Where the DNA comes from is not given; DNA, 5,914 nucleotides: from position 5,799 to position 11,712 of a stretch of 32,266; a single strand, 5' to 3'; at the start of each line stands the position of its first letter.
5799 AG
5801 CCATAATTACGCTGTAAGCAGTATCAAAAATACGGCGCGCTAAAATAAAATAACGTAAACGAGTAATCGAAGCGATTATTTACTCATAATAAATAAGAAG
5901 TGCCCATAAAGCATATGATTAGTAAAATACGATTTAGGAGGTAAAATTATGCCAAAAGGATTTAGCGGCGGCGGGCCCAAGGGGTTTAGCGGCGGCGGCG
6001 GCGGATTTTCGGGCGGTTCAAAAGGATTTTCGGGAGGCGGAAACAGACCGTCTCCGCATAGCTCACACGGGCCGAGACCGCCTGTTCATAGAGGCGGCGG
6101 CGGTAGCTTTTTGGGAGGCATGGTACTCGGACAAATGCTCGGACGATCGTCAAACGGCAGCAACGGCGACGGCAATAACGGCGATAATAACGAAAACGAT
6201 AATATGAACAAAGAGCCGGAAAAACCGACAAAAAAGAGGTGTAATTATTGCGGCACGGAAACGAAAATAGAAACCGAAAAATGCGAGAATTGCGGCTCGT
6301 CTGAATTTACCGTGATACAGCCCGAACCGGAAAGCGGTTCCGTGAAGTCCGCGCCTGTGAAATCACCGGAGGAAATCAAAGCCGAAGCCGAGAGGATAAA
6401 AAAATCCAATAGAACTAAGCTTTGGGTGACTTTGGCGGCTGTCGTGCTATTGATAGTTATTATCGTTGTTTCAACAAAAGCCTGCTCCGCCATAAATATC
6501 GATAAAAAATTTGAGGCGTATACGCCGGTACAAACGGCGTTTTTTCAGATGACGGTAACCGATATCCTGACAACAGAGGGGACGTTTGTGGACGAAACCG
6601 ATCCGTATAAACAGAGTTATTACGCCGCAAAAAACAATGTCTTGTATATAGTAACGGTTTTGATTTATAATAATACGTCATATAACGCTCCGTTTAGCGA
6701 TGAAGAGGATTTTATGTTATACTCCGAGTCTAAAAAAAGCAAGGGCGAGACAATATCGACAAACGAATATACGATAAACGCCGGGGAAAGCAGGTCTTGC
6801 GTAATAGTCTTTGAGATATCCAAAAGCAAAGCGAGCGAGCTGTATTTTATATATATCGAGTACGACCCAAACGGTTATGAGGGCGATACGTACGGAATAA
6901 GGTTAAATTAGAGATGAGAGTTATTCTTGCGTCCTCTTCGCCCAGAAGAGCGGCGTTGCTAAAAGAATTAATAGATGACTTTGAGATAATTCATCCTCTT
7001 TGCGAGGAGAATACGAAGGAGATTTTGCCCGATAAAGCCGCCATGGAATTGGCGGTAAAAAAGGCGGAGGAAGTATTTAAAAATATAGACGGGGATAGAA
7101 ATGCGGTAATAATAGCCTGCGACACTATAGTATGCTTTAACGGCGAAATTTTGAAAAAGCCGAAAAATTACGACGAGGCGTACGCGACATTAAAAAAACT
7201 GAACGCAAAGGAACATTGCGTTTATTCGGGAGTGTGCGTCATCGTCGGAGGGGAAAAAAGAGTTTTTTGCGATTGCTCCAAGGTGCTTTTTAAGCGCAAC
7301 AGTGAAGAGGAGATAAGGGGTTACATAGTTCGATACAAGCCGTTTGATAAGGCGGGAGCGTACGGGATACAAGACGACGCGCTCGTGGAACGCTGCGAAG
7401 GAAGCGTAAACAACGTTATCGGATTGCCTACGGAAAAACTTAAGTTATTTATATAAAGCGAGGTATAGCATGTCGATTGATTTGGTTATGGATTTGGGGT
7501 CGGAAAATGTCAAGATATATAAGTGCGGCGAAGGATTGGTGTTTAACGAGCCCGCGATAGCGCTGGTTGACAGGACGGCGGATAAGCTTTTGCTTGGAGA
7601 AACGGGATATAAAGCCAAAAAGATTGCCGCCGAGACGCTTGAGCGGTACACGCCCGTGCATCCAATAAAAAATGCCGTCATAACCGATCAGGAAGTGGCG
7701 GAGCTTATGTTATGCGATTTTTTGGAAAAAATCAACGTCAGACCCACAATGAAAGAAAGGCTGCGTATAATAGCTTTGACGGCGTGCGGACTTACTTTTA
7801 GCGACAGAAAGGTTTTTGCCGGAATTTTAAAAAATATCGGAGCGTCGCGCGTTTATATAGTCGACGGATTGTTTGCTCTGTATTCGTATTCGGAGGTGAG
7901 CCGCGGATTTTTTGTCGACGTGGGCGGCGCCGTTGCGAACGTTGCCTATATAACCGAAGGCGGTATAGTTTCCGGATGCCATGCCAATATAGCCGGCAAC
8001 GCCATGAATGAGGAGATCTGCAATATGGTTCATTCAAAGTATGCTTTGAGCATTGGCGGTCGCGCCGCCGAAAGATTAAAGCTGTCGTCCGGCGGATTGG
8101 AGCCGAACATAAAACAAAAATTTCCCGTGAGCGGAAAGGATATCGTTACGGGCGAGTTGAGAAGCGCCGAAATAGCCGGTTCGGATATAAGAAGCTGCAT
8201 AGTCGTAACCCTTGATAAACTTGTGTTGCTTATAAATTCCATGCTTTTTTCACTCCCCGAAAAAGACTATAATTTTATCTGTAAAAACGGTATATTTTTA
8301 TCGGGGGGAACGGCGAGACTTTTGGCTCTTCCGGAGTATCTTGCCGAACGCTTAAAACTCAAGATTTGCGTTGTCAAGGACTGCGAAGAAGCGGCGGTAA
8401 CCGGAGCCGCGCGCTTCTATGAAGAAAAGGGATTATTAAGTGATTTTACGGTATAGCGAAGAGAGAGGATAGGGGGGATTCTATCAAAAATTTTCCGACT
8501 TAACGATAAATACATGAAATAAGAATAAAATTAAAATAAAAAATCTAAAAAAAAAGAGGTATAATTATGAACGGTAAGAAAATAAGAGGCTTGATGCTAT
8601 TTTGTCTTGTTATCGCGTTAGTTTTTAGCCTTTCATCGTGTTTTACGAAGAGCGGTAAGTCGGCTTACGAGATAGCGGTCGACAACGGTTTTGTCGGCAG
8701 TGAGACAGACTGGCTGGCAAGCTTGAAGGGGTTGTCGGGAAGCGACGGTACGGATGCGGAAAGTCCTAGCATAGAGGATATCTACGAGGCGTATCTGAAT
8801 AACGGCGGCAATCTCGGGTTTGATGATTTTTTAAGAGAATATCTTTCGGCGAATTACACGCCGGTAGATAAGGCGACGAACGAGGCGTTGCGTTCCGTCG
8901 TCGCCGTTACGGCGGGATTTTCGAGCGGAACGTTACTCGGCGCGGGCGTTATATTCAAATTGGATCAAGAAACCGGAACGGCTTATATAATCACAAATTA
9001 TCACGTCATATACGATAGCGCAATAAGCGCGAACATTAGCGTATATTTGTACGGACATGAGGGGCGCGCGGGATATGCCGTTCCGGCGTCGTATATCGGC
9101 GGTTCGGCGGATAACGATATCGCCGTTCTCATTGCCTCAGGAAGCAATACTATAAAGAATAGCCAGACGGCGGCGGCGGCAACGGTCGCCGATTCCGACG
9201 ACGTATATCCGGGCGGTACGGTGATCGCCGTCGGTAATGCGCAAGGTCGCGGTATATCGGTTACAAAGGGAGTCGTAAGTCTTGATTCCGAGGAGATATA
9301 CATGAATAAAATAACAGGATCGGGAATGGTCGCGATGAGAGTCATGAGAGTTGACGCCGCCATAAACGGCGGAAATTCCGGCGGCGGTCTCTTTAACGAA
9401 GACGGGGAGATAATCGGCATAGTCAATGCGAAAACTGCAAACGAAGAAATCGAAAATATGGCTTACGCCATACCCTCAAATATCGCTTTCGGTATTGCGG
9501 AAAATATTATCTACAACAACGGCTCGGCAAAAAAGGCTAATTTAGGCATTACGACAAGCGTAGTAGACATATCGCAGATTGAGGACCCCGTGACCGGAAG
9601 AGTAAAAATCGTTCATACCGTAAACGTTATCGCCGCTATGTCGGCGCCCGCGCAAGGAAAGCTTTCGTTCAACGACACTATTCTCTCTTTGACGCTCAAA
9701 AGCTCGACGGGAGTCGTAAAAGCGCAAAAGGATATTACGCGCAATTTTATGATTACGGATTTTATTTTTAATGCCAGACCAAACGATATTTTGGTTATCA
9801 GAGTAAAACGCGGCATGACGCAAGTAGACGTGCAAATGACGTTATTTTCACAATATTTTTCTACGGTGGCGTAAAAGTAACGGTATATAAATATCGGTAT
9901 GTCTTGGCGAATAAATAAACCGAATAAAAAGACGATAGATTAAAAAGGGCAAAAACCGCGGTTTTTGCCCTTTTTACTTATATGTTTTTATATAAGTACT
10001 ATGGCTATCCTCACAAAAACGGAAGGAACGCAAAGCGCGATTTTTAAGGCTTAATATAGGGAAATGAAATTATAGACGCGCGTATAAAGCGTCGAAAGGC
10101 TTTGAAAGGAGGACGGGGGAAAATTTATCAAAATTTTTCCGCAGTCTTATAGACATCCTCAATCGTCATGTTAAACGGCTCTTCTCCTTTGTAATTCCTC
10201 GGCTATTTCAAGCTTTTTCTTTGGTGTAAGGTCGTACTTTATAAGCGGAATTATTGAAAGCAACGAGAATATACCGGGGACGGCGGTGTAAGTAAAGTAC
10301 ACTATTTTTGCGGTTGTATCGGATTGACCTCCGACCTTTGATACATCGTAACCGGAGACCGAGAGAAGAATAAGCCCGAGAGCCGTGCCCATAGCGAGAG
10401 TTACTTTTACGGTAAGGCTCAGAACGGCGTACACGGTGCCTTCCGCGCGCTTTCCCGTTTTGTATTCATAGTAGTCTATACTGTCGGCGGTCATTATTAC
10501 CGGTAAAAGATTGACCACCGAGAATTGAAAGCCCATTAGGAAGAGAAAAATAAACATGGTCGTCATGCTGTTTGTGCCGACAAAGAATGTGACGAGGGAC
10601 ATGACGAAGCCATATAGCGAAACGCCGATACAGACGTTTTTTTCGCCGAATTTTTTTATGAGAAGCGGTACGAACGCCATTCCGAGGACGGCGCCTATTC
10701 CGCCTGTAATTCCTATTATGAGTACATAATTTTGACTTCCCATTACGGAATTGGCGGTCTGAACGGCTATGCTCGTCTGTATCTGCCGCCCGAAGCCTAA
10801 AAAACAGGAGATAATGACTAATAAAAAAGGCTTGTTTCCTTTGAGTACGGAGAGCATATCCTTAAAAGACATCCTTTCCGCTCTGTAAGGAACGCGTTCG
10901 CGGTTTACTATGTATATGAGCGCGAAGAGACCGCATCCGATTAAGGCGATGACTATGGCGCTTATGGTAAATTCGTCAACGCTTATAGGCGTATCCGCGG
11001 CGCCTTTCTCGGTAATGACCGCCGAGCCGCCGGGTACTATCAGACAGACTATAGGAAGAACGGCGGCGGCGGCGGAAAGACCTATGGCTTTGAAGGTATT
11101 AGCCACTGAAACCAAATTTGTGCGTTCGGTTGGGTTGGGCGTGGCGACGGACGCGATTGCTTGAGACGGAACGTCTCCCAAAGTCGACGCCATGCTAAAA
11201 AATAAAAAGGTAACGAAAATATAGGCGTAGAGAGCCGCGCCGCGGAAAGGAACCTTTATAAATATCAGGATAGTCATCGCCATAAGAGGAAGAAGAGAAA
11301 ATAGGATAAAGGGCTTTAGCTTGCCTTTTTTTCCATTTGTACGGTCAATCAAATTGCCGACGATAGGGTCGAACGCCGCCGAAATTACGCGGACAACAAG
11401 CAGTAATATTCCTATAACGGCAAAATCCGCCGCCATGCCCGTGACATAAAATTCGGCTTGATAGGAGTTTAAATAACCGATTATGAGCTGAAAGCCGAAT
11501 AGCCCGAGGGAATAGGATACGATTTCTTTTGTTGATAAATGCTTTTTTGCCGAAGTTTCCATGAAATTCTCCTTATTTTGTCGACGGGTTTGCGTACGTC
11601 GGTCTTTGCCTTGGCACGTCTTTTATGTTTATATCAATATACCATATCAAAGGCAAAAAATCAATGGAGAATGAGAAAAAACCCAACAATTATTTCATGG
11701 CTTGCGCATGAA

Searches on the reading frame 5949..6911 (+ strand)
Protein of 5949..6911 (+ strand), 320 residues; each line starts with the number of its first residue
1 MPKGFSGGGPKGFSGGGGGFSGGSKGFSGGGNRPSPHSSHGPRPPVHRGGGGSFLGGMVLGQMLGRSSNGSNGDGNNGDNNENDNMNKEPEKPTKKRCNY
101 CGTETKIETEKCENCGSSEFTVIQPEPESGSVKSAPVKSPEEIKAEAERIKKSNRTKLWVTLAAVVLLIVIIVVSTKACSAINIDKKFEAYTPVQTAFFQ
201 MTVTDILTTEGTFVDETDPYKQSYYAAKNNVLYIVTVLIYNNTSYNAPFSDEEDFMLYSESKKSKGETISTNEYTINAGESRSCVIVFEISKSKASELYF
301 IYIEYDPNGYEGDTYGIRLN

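Call 37: search_protein_families(library=pfam, proteins=[window:5949-6911:+])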
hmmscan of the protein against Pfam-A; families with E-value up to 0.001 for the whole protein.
window:5949-6911:+ (320 aa): 1 family
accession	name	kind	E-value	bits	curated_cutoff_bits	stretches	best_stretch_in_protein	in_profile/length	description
PF11611.13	DUF4352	-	2.3e-06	28.3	25.9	1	194-298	7-110/122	Domain of unknown function (DUF4352)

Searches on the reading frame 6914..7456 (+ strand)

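Call 37: search_protein_families(library=pfam, proteins=[window:6914-7456:+])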
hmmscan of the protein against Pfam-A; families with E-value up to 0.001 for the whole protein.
window:6914-7456:+ (180 aa): 1 family
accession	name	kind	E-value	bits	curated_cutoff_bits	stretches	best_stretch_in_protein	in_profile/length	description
PF02545.19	Maf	-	5.4e-50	170.1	27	1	2-176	1-180/187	Maf-like protein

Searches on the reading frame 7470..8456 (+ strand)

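Call 37: search_protein_families(library=pfam, proteins=[window:7470-8456:+])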
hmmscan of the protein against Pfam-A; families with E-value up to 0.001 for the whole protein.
window:7470-8456:+ (328 aa): 2 families
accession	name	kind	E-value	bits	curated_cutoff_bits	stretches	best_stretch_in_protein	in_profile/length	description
PF06723.19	MreB_Mbl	-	9.2e-53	179.6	27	1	4-319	3-321/327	MreB/Mbl protein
PF00022.25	Actin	-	0.00011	21.4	27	1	56-190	55-190/410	Actin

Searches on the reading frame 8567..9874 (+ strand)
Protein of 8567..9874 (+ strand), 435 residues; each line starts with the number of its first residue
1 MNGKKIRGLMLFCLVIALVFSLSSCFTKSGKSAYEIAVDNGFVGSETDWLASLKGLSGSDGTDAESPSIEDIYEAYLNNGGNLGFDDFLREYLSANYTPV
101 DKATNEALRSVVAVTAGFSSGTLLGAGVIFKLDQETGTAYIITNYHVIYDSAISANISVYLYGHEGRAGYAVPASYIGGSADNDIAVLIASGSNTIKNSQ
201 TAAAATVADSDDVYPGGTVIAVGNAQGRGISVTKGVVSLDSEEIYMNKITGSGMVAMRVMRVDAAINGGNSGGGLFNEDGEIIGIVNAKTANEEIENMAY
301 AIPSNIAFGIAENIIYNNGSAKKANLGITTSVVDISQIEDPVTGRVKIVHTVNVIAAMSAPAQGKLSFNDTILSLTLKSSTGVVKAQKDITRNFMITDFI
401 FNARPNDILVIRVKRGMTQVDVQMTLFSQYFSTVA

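Call 37: search_protein_families(library=pfam, proteins=[window:8567-9874:+])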
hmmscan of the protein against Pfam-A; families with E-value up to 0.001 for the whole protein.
window:8567-9874:+ (435 aa): 2 families
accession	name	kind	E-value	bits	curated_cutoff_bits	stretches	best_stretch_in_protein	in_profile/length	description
PF13365.12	Trypsin_2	-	4e-19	70.2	27.6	1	125-285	1-144/144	Trypsin-like peptidase domain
PF00089.32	Trypsin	-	2.7e-13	50.7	20.6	1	138-305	34-214/220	Trypsin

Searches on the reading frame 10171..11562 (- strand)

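Call 37: search_protein_families(library=pfam, proteins=[window:10171-11562:-])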
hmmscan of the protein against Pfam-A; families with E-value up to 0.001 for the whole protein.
window:10171-11562:- (463 aa): 2 families
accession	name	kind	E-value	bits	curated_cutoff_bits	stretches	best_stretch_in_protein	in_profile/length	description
PF13347.12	MFS_2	-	1.1e-69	235.5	27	1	16-446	1-426/427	MFS/sugar transport protein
PF07690.21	MFS_1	-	7.9e-12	45.2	33.4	1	21-385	5-339/347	Major Facilitator Superfamily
